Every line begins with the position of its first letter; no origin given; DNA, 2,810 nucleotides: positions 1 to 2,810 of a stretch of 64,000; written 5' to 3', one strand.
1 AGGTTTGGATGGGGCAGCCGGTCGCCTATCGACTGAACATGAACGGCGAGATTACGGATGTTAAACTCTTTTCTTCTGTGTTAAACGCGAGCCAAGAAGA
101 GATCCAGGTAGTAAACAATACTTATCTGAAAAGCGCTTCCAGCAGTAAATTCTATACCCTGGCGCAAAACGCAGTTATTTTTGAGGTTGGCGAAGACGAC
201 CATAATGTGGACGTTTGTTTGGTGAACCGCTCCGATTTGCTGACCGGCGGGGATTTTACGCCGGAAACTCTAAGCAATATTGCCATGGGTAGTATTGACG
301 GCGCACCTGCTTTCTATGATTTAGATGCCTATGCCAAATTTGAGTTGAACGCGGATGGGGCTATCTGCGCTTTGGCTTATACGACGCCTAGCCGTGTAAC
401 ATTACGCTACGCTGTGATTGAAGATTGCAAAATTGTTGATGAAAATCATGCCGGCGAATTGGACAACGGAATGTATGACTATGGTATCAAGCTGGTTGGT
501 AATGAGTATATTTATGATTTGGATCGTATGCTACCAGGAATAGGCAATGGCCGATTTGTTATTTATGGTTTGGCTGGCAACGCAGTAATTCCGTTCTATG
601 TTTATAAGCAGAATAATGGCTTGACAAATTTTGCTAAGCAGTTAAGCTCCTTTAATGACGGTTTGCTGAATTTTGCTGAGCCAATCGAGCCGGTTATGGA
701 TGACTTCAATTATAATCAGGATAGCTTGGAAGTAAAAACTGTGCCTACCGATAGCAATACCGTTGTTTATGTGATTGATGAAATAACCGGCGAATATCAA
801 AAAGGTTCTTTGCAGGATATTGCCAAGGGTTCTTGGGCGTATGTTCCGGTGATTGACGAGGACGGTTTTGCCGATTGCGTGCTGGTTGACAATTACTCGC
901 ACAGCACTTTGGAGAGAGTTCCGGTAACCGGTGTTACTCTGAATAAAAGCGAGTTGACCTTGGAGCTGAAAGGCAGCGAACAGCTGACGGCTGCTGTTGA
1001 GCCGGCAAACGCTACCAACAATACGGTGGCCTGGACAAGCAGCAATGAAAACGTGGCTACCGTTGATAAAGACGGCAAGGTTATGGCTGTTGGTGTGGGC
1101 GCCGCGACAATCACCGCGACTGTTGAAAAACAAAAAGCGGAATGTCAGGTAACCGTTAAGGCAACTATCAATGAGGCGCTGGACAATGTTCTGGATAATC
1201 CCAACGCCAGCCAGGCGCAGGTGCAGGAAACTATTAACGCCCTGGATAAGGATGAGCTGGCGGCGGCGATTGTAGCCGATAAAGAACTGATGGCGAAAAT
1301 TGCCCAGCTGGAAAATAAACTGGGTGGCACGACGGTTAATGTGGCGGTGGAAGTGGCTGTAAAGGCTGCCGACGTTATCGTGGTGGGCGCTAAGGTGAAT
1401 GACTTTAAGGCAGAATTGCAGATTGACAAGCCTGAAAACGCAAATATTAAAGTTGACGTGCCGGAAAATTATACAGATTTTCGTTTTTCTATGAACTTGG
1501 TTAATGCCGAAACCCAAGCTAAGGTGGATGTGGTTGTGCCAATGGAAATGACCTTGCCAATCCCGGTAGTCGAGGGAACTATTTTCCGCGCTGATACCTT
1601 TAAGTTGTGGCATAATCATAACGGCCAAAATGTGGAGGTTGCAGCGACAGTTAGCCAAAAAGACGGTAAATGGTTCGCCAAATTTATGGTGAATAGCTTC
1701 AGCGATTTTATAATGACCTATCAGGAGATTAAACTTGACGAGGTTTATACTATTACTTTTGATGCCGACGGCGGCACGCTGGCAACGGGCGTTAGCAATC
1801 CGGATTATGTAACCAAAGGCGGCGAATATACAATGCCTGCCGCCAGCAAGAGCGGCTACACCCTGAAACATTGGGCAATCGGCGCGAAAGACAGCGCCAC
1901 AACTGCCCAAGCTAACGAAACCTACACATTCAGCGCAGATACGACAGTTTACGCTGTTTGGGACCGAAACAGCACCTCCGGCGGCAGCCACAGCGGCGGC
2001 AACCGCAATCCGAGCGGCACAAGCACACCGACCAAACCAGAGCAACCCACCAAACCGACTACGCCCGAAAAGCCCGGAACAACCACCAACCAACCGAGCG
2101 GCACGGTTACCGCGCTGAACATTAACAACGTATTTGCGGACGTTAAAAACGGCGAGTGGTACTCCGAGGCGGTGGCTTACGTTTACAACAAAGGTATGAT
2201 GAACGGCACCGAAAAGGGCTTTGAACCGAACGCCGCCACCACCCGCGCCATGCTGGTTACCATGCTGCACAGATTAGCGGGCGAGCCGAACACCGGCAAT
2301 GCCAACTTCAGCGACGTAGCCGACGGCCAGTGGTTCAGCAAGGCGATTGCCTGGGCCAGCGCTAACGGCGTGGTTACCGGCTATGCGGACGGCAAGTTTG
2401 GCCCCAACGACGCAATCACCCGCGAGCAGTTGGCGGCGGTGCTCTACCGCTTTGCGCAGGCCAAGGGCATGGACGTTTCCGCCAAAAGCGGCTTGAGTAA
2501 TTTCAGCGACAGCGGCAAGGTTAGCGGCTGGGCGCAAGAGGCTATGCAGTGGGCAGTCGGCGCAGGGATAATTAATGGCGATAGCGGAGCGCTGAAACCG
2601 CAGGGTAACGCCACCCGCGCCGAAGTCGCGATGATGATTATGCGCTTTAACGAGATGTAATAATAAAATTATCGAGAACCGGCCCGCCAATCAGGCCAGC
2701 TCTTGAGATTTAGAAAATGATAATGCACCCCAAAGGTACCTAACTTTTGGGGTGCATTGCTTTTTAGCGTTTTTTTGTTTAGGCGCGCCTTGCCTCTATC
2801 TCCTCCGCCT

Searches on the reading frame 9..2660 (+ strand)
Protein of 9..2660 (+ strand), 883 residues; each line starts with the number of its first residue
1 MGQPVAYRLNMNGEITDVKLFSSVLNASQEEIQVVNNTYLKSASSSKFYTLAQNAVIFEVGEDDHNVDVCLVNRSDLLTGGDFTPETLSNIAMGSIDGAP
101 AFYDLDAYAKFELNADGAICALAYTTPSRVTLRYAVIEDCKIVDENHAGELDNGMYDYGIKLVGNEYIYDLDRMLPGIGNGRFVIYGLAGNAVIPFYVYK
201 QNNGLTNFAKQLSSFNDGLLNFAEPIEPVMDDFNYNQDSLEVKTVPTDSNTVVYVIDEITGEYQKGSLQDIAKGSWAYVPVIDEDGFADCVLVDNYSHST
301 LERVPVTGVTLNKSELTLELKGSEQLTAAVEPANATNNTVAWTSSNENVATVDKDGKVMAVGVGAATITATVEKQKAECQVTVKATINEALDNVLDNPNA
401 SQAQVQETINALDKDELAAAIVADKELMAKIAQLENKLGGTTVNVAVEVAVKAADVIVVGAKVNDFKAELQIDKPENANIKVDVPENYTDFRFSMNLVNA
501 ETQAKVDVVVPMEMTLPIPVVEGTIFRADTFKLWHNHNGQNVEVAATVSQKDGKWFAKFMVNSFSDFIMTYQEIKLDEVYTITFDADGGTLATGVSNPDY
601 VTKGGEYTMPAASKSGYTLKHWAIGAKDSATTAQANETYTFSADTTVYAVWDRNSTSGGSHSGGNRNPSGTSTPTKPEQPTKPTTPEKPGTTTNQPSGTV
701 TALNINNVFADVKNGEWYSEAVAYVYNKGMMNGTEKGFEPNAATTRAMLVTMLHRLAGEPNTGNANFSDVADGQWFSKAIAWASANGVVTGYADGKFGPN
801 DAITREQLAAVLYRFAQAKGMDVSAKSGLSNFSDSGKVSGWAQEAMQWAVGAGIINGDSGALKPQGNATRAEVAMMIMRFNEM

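Call 62: search_protein_families(library=pfam, proteins=[window:9-2660:+], max_evalue=0.001)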
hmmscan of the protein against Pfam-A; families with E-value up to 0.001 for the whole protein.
window:9-2660:+ (883 aa): 5 families
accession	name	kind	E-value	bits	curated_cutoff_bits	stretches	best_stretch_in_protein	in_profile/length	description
PF00395.25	SLH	-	2.7e-35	120.5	20.8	3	767-809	2-44/44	S-layer homology domain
PF02368.24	Big_2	-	5.3e-18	65.2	22.8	1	305-379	1-77/79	Bacterial Ig-like domain (group 2)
PF09479.16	Flg_new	-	4.4e-09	36.8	27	1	580-650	1-65/65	Listeria-Bacteroides repeat domain (List_Bact_rpt)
PF18998.6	Flg_new_2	-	3.5e-05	24.1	23.6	1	580-654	1-72/73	Divergent InlB B-repeat domain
PF22359.2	Big-like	-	0.00078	20.1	27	1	339-385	2-48/48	Bacterial Ig-like domain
